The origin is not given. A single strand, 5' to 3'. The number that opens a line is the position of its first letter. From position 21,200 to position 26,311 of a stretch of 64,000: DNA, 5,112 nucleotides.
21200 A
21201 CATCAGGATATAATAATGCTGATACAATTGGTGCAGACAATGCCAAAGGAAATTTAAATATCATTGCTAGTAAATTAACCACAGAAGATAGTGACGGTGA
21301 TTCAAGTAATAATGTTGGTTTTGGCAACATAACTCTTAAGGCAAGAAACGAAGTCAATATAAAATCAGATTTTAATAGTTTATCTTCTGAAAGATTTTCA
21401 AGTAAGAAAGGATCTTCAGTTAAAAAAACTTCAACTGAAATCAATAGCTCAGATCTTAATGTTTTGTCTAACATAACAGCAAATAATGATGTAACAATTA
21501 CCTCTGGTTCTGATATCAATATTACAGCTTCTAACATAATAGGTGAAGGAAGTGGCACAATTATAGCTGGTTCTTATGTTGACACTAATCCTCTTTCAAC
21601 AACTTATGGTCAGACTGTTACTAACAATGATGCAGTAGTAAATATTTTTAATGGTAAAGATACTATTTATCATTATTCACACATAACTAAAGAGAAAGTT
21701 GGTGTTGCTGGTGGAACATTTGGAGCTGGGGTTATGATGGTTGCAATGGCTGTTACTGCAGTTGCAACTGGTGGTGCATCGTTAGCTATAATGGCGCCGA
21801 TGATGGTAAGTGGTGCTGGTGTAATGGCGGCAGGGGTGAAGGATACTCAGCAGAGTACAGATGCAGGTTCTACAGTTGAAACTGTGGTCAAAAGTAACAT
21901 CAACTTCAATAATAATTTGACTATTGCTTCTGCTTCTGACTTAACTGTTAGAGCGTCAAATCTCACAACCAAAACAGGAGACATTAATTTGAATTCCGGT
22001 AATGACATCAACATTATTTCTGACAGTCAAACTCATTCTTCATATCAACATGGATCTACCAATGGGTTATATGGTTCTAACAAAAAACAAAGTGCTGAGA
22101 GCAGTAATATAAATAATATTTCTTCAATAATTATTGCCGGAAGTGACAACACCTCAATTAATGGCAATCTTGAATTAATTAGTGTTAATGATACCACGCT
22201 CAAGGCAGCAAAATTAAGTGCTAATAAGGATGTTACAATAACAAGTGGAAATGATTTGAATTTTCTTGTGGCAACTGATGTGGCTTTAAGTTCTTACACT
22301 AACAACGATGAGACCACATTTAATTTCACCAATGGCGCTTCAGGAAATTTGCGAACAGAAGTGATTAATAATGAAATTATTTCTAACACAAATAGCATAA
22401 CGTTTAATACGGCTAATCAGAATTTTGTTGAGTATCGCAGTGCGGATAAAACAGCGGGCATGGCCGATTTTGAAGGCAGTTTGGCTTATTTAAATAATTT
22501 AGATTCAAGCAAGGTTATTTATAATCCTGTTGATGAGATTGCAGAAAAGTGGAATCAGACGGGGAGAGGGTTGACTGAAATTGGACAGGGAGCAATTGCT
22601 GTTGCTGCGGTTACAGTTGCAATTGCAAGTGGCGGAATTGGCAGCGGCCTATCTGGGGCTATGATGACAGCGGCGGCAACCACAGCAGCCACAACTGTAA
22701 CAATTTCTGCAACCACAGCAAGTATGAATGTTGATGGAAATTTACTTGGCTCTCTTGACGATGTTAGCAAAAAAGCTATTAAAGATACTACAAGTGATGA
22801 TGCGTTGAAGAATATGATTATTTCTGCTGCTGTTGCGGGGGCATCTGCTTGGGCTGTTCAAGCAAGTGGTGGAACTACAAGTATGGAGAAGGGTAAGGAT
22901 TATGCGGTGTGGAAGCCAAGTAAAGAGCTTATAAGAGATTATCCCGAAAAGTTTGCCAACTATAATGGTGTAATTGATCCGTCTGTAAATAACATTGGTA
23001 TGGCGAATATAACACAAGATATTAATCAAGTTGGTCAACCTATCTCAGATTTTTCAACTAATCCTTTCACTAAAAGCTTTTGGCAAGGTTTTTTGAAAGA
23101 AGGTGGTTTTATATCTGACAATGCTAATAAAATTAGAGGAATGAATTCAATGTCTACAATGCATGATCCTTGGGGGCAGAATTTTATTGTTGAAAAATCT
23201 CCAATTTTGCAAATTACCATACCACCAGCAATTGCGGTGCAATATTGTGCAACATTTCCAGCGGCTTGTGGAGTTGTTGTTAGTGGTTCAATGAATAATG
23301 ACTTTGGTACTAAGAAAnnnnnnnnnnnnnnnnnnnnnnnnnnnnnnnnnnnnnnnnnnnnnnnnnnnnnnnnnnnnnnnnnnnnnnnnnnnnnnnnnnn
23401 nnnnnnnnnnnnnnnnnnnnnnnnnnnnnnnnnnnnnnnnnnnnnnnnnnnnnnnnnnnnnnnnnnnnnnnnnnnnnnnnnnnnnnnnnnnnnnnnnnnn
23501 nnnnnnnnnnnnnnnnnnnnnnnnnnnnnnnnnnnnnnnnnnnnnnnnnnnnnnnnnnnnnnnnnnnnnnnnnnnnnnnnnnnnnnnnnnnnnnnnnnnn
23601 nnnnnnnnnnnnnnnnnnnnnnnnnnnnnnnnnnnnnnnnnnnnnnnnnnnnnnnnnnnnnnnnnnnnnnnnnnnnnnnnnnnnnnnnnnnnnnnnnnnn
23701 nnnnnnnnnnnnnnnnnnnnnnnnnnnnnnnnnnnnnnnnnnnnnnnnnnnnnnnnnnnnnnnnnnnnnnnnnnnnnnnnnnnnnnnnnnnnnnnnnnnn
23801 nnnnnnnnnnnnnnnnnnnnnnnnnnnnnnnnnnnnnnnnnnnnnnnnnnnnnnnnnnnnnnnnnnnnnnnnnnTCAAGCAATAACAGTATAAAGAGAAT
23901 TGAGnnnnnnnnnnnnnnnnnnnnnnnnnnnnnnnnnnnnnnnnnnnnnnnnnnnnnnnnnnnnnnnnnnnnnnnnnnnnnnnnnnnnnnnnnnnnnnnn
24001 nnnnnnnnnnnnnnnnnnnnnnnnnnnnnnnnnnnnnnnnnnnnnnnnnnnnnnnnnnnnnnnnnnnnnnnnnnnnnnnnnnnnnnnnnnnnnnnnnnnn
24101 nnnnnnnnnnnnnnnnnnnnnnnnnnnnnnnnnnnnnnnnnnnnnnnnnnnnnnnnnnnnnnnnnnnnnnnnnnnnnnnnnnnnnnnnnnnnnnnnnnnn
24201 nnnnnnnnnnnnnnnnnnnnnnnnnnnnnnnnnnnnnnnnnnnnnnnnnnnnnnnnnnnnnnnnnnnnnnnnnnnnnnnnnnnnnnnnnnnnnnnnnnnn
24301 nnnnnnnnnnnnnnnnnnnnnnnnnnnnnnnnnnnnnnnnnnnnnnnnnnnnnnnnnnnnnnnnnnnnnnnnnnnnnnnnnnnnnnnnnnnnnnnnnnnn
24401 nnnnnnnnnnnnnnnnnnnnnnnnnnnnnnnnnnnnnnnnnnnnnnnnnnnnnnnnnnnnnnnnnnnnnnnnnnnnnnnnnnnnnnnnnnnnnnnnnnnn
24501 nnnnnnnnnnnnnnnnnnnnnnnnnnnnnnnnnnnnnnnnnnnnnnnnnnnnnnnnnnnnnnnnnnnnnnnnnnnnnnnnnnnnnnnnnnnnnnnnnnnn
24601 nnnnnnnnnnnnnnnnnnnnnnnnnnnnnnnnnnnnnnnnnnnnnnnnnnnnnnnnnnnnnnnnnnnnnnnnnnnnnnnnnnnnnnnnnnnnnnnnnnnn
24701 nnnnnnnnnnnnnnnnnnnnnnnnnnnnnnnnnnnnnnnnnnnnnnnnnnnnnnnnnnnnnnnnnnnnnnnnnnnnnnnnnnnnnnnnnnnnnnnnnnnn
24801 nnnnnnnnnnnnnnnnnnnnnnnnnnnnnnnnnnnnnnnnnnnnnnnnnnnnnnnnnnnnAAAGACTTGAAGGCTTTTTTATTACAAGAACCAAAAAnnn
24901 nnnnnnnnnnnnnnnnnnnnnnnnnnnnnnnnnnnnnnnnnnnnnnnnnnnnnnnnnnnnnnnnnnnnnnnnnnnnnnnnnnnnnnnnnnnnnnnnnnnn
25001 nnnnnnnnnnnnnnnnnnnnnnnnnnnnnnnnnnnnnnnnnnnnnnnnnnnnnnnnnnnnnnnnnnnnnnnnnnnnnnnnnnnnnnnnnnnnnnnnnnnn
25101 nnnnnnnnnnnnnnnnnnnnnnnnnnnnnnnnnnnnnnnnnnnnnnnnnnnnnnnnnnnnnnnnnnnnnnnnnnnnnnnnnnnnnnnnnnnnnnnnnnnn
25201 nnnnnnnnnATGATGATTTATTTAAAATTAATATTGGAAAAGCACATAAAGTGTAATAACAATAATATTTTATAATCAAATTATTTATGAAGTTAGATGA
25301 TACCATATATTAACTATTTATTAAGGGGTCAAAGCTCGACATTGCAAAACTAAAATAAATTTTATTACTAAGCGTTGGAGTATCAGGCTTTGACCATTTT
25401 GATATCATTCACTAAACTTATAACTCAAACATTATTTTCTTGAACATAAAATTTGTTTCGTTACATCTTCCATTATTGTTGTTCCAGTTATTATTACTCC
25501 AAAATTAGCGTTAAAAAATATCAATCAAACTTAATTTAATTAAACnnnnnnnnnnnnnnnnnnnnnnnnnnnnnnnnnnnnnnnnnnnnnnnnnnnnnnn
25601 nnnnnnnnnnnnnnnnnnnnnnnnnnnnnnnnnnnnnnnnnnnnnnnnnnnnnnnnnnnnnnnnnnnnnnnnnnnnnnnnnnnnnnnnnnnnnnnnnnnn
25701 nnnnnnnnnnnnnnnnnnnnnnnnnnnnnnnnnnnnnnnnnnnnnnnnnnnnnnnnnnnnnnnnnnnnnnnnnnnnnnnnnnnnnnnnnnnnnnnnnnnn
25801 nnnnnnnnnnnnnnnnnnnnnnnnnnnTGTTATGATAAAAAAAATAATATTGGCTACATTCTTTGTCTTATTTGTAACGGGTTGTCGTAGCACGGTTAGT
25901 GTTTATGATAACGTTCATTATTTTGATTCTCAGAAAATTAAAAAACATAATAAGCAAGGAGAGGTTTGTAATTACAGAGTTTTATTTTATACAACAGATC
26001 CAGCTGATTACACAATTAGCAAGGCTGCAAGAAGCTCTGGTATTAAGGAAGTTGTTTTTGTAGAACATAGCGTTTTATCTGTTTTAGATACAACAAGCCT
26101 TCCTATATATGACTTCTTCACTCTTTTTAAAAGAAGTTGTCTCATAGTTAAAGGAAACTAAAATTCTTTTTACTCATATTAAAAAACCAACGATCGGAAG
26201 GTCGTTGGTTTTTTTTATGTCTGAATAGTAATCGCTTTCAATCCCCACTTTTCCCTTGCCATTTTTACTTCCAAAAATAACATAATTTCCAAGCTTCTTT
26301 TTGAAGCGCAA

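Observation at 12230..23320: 3,696-aa TpsA/CdiA-like exoprotein with no TpsB transporter gene beside it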

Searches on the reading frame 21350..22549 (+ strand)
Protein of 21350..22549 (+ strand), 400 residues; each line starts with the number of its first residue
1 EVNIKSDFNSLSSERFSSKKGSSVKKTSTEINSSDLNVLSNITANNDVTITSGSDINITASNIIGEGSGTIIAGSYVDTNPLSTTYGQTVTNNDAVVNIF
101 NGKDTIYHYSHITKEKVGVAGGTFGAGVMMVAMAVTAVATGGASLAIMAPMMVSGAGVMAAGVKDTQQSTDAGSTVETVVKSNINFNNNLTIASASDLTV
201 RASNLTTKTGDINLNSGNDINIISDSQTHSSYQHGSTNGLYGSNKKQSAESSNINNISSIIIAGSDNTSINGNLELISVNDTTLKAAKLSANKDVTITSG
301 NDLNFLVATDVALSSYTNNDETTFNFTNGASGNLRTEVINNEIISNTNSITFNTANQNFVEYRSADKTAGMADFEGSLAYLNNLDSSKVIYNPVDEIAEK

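Call 6: search_protein_families(library=pfam, proteins=[window:21350-22549:+], max_evalue=1)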
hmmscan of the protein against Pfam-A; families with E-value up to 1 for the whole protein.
window:21350-22549:+ (400 aa): 2 families
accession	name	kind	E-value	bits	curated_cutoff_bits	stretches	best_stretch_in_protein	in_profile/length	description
PF13332.12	Fil_haemagg_2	-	5.5e-07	30.3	22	2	168-311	6-160/170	Hemagglutinin repeat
PF05805.17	L6_membrane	-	0.041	13.9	30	1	99-144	30-74/191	L6 membrane protein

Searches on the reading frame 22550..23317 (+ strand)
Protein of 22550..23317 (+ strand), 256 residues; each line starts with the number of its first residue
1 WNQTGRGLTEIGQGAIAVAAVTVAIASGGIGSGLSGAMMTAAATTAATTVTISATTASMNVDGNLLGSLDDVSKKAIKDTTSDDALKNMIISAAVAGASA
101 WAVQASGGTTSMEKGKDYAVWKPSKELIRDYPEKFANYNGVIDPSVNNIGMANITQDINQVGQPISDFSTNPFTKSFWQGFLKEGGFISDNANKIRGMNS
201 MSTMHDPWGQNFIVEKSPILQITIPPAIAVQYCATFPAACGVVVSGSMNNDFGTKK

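Call 6: search_protein_families(library=pfam, proteins=[window:22550-23317:+], max_evalue=1)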
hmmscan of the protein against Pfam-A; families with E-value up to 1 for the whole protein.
window:22550-23317:+ (256 aa): 2 families
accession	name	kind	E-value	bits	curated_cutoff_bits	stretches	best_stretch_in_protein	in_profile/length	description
PF04830.18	DUF637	-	0.002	18.3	26.6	1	42-147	1-98/168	Possible hemagglutinin (DUF637)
PF09017.16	Transglut_prok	-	0.049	13.4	25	1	39-148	11-116/414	Microbial transglutaminase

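Call 72: search_protein_families(library=ncbifam, proteins=[window:22550-23317:+], max_evalue=0.01)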
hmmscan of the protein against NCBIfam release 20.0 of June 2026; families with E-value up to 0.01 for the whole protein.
window:22550-23317:+ (256 aa): 0 families

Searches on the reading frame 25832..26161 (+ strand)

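Call 33: search_protein_families(library=pfam, proteins=[window:25832-26161:+], max_evalue=0.1)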
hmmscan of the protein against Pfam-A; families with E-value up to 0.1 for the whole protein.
window:25832-26161:+ (109 aa): 3 families
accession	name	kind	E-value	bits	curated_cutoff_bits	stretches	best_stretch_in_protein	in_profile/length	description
PF13146.11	TRL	-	1.2e-07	32.3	25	1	39-109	19-77/77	TRL-like protein family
PF08139.17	LPAM_1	-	0.0094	16.8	20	1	3-18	2-17/18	Prokaryotic membrane lipoprotein lipid attachment site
PF25061.1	RRM_fung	-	0.03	15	27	1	13-64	8-58/85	Fungal RNA-binding domain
